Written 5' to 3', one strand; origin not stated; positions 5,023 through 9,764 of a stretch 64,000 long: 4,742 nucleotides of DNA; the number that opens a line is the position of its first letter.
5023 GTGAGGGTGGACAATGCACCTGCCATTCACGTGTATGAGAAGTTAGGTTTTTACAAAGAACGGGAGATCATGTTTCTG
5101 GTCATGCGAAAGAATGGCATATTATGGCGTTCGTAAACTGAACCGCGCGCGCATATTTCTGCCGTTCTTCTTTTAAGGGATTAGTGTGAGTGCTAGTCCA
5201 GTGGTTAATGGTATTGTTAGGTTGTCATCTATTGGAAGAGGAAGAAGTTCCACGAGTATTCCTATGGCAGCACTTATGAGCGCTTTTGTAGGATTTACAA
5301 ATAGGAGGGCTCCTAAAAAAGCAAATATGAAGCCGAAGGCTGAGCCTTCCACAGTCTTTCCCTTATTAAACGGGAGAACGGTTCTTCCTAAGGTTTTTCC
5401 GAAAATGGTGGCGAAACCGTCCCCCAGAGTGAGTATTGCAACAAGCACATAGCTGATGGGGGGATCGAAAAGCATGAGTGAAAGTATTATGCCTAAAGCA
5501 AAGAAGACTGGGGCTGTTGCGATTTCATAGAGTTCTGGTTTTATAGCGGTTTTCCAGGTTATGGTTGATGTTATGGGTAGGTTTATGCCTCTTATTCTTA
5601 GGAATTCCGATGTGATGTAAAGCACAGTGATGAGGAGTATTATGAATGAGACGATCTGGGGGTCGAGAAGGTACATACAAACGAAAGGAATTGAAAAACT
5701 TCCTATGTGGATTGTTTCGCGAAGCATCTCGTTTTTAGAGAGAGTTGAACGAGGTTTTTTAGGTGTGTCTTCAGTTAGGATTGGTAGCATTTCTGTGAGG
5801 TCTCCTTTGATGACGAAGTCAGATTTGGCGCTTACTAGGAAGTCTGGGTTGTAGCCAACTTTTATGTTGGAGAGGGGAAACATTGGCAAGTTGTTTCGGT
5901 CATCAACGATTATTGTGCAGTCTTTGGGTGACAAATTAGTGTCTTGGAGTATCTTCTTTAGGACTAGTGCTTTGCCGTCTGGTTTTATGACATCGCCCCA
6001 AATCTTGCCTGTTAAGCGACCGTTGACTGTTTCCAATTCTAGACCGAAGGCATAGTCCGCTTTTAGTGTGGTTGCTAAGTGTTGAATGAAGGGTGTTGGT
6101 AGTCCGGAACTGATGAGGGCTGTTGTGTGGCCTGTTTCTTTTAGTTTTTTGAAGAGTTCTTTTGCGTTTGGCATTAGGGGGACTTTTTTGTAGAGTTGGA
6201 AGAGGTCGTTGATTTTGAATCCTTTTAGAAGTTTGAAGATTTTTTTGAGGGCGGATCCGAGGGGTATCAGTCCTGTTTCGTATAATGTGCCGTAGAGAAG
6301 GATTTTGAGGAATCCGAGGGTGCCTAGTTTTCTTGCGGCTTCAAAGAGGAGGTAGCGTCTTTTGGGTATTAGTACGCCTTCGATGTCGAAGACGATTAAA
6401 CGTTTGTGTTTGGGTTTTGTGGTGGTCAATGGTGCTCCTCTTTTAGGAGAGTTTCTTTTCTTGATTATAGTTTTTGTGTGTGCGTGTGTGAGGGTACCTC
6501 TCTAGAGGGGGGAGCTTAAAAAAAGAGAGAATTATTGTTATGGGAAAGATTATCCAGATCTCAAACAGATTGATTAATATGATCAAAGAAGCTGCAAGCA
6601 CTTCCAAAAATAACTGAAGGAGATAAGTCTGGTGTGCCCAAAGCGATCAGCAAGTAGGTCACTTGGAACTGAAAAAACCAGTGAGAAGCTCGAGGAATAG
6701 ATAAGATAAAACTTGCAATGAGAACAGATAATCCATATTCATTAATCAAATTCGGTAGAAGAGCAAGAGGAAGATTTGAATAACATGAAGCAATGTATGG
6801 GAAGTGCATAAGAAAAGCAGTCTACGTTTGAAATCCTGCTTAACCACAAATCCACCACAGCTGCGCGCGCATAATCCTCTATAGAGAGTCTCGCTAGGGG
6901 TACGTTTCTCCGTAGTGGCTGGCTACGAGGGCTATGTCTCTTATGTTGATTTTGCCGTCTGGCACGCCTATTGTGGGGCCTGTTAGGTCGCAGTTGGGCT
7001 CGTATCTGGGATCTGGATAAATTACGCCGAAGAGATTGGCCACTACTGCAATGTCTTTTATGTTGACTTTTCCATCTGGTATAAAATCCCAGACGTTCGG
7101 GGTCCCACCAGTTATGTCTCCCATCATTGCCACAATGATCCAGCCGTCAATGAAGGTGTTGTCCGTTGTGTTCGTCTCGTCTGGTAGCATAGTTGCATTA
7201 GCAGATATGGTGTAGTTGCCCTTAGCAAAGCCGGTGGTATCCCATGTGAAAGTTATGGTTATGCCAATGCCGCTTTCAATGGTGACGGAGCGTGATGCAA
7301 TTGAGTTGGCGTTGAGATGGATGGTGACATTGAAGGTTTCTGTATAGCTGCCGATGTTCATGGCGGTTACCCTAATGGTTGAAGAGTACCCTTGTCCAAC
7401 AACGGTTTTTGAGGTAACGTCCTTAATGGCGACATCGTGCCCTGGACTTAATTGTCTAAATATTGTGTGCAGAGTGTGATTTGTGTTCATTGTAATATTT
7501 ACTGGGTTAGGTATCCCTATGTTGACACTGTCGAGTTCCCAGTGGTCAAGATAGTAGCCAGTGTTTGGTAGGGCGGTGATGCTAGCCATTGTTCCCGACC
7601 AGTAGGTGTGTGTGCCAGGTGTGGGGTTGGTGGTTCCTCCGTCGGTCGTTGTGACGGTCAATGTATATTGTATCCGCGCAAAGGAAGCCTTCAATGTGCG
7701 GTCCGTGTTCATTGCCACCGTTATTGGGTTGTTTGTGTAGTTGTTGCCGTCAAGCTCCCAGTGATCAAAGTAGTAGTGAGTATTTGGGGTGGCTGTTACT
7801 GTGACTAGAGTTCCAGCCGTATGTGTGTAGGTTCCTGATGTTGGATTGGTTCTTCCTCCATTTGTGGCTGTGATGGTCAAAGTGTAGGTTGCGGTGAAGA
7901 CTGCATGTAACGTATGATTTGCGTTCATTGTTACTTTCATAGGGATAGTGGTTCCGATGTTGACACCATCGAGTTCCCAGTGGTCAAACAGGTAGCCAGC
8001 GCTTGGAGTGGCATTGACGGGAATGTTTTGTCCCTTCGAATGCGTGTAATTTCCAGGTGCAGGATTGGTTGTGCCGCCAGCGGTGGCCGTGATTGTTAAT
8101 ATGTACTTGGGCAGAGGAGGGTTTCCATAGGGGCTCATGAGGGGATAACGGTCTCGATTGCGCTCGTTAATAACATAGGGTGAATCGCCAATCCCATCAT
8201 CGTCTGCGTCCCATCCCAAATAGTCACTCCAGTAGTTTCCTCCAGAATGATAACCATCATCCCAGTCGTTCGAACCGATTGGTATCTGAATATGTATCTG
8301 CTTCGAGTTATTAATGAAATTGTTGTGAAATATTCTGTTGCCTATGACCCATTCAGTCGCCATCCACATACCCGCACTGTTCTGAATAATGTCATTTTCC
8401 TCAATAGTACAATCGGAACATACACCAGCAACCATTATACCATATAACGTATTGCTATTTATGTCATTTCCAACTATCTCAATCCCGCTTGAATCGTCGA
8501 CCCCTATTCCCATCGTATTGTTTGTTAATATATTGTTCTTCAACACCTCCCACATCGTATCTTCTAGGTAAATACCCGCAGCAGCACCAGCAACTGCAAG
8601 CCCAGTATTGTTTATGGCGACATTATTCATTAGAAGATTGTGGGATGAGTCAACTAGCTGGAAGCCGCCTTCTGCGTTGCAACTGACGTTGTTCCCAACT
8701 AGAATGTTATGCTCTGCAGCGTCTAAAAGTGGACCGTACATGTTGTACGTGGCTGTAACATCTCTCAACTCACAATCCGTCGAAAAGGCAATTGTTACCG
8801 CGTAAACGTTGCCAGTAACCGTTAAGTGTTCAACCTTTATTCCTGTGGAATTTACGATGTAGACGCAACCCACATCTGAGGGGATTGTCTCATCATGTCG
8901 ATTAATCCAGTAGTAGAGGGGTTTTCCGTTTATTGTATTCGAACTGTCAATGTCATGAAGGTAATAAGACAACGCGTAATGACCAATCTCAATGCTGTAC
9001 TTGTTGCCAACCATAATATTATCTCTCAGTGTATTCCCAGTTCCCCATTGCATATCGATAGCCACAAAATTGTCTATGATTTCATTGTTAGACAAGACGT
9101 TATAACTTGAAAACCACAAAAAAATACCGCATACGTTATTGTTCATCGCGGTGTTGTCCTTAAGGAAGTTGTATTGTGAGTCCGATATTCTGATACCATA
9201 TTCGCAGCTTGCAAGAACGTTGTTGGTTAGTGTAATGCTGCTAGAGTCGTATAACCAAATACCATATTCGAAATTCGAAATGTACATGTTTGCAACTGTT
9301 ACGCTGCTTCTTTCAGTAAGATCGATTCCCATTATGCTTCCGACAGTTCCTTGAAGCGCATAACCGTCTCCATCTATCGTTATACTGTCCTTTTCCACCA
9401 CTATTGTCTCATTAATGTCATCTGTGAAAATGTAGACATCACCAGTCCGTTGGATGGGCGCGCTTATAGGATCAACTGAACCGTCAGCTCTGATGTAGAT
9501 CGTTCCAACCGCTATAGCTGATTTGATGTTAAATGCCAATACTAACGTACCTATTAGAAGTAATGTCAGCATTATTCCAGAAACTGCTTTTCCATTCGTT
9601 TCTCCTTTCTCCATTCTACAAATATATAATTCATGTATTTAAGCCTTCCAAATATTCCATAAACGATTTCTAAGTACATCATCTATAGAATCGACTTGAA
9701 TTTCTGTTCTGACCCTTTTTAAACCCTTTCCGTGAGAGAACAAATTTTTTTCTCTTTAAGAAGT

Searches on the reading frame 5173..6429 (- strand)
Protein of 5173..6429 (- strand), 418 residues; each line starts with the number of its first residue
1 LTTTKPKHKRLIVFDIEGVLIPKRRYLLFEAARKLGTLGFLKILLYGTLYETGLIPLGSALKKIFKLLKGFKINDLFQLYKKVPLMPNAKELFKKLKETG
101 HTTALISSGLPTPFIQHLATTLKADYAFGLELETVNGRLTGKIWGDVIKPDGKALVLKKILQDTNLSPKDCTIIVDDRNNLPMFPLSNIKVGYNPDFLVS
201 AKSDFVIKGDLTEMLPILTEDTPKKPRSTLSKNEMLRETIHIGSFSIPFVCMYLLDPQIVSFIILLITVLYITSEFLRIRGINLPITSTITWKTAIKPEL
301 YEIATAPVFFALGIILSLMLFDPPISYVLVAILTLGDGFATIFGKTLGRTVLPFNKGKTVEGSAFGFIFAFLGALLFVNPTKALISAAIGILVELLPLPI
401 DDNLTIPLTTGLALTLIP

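Call 10: search_protein_families(library=pfam, proteins=[window:5173-6429:-])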
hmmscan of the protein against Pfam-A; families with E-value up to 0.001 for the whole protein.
window:5173-6429:- (418 aa): 2 families
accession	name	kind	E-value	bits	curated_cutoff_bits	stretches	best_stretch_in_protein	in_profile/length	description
PF12710.13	HAD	-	2.7e-12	48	27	1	12-183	1-187/189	haloacid dehalogenase-like hydrolase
PF00702.32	Hydrolase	-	4.3e-07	30.9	26.4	1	10-184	2-187/191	haloacid dehalogenase-like hydrolase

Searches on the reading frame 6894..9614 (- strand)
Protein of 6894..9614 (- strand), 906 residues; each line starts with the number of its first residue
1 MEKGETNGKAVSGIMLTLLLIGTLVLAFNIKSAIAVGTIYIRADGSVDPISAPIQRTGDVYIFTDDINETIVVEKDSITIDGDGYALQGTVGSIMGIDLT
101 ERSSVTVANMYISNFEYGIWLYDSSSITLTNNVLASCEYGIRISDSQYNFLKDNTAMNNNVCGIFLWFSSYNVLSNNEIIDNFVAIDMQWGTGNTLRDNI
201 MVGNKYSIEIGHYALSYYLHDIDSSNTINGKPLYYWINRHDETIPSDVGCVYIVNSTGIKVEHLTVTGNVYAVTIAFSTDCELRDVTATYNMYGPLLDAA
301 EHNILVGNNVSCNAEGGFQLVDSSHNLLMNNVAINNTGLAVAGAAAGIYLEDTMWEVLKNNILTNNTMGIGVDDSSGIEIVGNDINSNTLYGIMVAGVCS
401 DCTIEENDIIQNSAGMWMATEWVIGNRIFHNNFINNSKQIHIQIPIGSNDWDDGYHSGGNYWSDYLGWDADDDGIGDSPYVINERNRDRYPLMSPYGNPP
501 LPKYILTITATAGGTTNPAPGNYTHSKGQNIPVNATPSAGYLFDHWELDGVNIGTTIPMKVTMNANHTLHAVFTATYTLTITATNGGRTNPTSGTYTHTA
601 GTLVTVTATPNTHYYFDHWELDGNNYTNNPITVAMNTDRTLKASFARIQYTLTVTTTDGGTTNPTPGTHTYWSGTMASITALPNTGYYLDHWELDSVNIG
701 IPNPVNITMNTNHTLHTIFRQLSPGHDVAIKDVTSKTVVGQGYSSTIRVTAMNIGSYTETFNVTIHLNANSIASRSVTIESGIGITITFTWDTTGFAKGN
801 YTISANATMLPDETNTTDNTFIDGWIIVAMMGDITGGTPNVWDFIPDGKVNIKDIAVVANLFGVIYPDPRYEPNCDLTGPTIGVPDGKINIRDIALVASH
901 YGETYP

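Call 10: search_protein_families(library=pfam, proteins=[window:6894-9614:-])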
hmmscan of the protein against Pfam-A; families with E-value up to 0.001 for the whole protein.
window:6894-9614:- (906 aa): 4 families
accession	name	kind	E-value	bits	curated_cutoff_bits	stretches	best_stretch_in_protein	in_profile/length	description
PF05048.19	NosD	-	1.6e-41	142.6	23.6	3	345-467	82-212/212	Periplasmic copper-binding protein (NosD)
PF18998.6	Flg_new_2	-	2.7e-35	120.6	23.6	3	577-648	1-72/73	Divergent InlB B-repeat domain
PF13229.12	Beta_helix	-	5.9e-35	120.7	25.9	3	96-211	2-121/158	Right handed beta helix region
PF07705.17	CARDB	-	0.00087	19.9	22.7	1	729-821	5-99/101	CARDB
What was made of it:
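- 6515..9790 (.): Islet A: variable segment between head A and the conserved small gene plus SRP RNA. In the window it holds about 380 nt of non-coding DNA and a 906-aa NosD/beta-helix protein. Pfam annotation in call 10.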
